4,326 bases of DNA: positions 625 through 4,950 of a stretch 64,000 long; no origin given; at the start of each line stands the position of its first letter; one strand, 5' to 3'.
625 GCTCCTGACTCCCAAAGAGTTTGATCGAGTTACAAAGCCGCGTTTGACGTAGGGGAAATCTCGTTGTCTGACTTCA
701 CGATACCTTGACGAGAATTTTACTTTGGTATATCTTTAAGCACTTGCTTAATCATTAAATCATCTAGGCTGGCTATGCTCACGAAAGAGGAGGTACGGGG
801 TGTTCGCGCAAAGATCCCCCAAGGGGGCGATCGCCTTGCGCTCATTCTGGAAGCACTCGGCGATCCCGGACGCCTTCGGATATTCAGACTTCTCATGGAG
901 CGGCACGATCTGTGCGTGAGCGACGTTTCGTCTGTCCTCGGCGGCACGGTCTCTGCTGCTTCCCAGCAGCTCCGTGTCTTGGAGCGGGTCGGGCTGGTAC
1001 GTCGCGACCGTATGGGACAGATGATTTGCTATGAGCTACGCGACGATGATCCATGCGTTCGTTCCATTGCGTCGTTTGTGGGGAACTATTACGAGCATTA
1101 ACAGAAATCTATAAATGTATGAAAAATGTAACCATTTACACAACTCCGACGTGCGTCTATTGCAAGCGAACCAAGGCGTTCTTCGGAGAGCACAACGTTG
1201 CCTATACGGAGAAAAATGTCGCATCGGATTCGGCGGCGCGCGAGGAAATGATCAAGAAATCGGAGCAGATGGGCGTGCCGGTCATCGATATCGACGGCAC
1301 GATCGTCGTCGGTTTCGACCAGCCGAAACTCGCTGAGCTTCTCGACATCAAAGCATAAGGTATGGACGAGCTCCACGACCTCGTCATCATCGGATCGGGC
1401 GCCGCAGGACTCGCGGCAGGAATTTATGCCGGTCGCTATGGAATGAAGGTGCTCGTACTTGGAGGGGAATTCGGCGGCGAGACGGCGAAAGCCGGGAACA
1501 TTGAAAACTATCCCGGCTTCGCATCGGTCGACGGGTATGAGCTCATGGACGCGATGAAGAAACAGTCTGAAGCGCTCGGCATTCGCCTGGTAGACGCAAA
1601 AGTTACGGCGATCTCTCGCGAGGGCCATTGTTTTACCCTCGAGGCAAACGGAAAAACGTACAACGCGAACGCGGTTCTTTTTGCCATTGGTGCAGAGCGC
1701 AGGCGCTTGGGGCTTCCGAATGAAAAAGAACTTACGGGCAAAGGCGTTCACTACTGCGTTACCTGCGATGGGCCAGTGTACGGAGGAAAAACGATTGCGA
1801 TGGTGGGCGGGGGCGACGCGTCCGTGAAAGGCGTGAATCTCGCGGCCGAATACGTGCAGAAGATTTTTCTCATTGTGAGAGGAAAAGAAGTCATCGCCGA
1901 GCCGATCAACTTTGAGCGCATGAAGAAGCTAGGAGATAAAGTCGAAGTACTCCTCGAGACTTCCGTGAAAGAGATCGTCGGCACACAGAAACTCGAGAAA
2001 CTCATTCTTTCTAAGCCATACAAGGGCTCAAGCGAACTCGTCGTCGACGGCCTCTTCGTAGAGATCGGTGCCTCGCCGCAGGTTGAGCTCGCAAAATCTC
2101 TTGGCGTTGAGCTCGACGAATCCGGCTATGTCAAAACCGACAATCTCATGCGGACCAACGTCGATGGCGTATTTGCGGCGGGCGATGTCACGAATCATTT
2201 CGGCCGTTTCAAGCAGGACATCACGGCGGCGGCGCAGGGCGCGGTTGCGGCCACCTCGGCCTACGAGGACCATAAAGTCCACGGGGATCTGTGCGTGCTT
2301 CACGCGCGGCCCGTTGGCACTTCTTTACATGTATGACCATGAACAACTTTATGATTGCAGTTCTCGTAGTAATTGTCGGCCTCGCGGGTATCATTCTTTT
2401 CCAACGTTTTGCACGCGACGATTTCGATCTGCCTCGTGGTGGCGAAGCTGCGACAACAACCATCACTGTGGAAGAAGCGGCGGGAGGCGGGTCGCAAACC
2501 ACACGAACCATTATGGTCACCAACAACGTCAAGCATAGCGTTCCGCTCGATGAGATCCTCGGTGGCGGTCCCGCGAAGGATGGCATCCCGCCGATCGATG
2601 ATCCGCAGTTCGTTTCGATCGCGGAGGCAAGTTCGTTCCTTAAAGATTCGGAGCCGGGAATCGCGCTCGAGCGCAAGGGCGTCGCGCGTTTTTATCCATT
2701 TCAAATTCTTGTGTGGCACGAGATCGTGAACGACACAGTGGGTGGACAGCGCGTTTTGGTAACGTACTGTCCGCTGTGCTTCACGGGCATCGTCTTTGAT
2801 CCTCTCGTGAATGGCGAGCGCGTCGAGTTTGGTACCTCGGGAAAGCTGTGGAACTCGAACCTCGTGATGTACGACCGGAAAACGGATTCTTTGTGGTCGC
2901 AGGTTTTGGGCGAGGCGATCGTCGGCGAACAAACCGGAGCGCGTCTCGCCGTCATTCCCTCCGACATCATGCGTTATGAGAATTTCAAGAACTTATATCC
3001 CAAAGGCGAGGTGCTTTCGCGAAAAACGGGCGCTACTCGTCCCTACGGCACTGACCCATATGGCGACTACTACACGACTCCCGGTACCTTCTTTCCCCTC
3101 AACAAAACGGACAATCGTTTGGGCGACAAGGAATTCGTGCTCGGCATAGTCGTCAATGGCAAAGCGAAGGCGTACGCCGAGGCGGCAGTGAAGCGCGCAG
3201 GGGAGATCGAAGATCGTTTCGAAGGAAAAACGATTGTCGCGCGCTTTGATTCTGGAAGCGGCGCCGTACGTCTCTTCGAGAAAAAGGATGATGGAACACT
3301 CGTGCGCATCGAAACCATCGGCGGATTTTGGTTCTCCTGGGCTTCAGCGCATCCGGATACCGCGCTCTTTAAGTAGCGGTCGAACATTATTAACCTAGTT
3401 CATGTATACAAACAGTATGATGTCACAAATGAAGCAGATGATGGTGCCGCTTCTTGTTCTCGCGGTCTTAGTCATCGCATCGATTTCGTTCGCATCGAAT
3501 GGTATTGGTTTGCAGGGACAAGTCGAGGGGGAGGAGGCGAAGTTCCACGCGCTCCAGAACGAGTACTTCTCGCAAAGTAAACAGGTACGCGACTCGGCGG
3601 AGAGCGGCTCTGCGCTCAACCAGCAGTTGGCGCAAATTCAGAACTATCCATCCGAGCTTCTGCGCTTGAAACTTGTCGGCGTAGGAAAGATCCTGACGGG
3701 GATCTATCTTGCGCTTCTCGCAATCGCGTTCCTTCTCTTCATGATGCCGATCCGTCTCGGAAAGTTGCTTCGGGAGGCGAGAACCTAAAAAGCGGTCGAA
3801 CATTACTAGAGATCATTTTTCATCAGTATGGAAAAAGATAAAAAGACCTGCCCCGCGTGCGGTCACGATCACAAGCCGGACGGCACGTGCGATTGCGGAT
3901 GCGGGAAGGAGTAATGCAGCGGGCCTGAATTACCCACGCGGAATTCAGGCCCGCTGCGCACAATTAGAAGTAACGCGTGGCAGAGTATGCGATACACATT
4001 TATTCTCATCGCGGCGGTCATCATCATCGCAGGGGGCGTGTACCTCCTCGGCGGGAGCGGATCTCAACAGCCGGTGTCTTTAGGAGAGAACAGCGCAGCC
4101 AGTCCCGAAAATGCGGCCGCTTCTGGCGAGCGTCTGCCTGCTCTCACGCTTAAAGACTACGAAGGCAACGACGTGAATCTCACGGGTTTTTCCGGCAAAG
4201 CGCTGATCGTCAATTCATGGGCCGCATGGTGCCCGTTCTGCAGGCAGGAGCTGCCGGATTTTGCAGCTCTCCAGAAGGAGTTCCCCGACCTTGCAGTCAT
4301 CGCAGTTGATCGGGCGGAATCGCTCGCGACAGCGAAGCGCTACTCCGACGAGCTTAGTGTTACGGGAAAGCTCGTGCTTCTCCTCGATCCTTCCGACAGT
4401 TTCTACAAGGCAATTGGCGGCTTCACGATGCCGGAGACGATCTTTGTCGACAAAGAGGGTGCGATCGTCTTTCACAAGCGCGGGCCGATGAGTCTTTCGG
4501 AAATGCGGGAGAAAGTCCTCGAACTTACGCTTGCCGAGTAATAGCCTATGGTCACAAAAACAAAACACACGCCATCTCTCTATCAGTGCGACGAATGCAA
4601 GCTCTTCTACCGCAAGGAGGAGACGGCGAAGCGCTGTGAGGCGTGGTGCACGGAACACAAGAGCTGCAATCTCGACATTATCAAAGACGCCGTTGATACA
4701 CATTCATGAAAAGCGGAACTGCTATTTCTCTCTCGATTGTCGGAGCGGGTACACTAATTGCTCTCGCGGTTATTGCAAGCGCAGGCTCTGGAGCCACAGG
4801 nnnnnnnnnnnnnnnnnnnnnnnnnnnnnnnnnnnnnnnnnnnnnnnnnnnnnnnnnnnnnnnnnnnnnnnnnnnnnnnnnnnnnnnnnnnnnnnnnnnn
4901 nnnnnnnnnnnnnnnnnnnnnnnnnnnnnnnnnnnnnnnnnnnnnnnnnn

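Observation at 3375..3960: Shared 15-nt upstream motif and Cys-rich mini-ORFs at the head of the thiol-disulfide oxidoreductase cluster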

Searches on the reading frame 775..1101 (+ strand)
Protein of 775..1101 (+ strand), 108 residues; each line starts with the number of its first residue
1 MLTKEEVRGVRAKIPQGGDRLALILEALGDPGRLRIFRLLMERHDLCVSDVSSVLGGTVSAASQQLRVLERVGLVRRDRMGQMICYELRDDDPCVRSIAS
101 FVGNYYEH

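Call 5: search_protein_families(library=pfam, proteins=[window:775-1101:+], max_evalue=0.01)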
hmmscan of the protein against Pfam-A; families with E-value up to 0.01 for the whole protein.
window:775-1101:+ (108 aa): 4 families
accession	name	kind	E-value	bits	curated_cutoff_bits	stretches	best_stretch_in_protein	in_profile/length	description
PF01022.26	HTH_5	-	8.5e-11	42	22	1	30-76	1-46/47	Bacterial regulatory protein, arsR family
PF12840.13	HTH_20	-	3.8e-08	33.6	27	1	28-76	1-49/51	Helix-turn-helix domain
PF09339.16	HTH_IclR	-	0.0011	19.1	22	1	34-78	6-51/52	IclR helix-turn-helix domain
PF25212.1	HVO_A0114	-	0.0048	17.1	27.6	1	31-82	22-73/84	HVO_A0114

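Call 36: search_protein_families(library=ncbifam, proteins=[window:775-1101:+], max_evalue=1)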
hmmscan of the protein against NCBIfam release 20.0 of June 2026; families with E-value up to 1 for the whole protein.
window:775-1101:+ (108 aa): 10 families
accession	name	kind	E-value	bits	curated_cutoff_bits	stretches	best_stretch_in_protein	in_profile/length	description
NF033788.1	HTH_metalloreg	subfamily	3.8e-20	71.5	55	1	22-92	2-72/77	metalloregulator ArsR/SmtB family transcription factor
NF033789.1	repress_SdpR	subfamily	2.3e-08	33.8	100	1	25-89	2-65/79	autorepressor SdpR family transcription factor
NF041413.1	ArsR_Rv2640c_fam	equivalog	1.5e-07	31.8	155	1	21-91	32-104/118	Rv2640c family ArsR-like transcriptional regulator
NF045707.1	Dbac_1936_reg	equivalog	4.9e-07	29.7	115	1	21-91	7-76/99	ArsR/SmtB-type metalloregulator TsoR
NF047906.1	CdPbTransRegCmtR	equivalog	9e-06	25.5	150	1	20-92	10-81/104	Cd(II)/Pb(II)-sensing metalloregulatory transcriptional regulator CmtR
NF007528.0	PRK10141.1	subfamily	1.6e-05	24.7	97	1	25-91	10-76/117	metalloregulator ArsR/SmtB family transcription factor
NF040642.1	sulf_sens_BigR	equivalog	0.00022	21.2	155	1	21-91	10-79/95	sulfite-sensing transcriptional repressor BigR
NF053602.1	Phr_regulator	exception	0.0011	18.6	320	1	24-76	5-56/191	heat shock transcription regulator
NF053606.1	Sta1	subfamily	0.022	14.9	80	1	35-80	24-69/100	Sta1 family transcriptional regulator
NF052532.1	TransRegPagRBaca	equivalog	0.028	14.5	170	1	24-98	20-91/99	transcriptional repressor PagR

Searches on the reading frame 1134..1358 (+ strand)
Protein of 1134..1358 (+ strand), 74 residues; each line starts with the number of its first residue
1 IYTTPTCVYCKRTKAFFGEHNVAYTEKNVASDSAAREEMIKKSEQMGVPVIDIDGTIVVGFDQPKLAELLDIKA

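Call 5: search_protein_families(library=pfam, proteins=[window:1134-1358:+], max_evalue=0.01)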
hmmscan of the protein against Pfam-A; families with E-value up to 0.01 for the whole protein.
window:1134-1358:+ (74 aa): 3 families
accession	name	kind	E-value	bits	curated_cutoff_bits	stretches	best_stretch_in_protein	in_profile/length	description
PF00462.30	Glutaredoxin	-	5.2e-18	65.5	22.9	1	1-58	3-60/60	Glutaredoxin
PF13417.12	GST_N_3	-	3e-06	27.9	22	1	2-59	2-58/75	Glutathione S-transferase, N-terminal domain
PF13192.12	Thioredoxin_3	-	0.0027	18.1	24.8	1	4-69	7-71/76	Thioredoxin domain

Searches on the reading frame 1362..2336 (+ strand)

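Call 5: search_protein_families(library=pfam, proteins=[window:1362-2336:+], max_evalue=0.01)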
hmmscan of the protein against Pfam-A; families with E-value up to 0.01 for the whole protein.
window:1362-2336:+ (324 aa): 10 families
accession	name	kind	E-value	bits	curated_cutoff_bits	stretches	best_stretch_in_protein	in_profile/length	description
PF07992.20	Pyr_redox_2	-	9.8e-42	143.8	26.1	1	6-293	2-291/291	Pyridine nucleotide-disulphide oxidoreductase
PF13738.12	Pyr_redox_3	-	4.6e-15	56.1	30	1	78-274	101-305/305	Pyridine nucleotide-disulphide oxidoreductase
PF01266.30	DAO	-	1.4e-08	35.1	27.9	1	50-133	140-231/353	FAD dependent oxidoreductase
PF00890.30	FAD_binding_2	-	9.8e-07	28.7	20.4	1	6-45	1-42/414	FAD binding domain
PF00070.33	Pyr_redox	-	1.8e-05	25.6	22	1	145-216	2-79/82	Pyridine nucleotide-disulphide oxidoreductase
PF01134.28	GIDA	-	6e-05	22.7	22.1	0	6-58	1-46/391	Glucose inhibited division protein A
PF03486.20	HI0933_like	-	0.00018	21.5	50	0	6-33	2-29/244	HI0933-like protein Rossmann domain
PF12831.13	FAD_oxidored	-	0.00067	19.5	27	1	6-33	1-28/416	FAD dependent oxidoreductase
PF13450.12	NAD_binding_8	-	0.0051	17.5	21.9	0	9-39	1-33/68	NAD(P)-binding Rossmann-like domain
PF01946.23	Thi4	-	0.0078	15.9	26.2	0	5-36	18-50/235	Thi4 family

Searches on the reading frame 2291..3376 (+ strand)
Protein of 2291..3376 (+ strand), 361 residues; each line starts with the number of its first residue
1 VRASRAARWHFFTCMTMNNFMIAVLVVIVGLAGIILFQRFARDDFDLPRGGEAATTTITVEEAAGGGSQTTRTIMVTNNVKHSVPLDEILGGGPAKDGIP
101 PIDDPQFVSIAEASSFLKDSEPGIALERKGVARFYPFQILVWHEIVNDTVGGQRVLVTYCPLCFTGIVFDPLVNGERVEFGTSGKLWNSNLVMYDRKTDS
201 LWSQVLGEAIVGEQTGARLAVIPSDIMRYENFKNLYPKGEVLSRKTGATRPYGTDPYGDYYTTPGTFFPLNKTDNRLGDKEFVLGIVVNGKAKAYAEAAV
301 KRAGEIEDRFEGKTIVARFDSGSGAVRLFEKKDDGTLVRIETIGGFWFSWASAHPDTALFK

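Call 5: search_protein_families(library=pfam, proteins=[window:2291-3376:+], max_evalue=0.01)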
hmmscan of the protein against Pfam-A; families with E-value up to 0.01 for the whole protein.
window:2291-3376:+ (361 aa): 1 family
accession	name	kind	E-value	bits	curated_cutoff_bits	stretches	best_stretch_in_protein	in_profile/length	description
PF11376.13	DUF3179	-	1.7e-90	303.8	27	1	96-357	1-292/292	Protein of unknown function (DUF3179)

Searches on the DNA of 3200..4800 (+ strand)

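Call 32: search_rna_families(source=window, start=3200, end=4800, threshold=evalue, max_evalue=10)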
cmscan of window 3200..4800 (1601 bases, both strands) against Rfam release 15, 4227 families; matches with E-value up to 10: 2.
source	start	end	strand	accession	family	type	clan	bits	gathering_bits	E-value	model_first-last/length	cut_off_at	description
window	3930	4045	+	RF02652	StyR-3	Gene; sRNA;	-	24.6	59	0.022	1-144/144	no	Salmonella enterica Typhi npcRNA 3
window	4300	4391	+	RF02651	SorY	Gene; sRNA;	-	14.4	111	7.6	1-83/83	no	Singlet oxygen resistance RNA Y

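Call 46: search_rna_families(sources=[L077, L086, L101, L034, L088, L123, L085, L127, L005, L080], threshold=evalue, max_evalue=5)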
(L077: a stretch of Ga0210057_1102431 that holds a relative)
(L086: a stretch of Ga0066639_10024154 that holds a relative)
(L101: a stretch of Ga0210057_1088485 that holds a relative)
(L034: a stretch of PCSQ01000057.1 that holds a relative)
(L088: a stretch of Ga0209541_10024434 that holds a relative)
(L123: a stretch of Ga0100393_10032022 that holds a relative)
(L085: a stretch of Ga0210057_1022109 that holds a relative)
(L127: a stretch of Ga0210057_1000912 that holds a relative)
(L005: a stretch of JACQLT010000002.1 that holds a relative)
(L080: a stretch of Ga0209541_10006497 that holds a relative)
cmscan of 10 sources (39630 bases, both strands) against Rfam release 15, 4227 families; matches with E-value up to 5: 2.
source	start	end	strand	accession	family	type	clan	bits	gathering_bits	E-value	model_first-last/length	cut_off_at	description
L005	3916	3989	+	RF01842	mycoplasma_FSE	Cis-reg; frameshift_element;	-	32.5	88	3.9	1-87/87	no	mycoplasma ribosomal frameshift element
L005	7814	7853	+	RF01295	SCARNA7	Gene; snRNA; snoRNA; scaRNA;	-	21.4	65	0.28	1-330/330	no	Small Cajal body-specific RNA 7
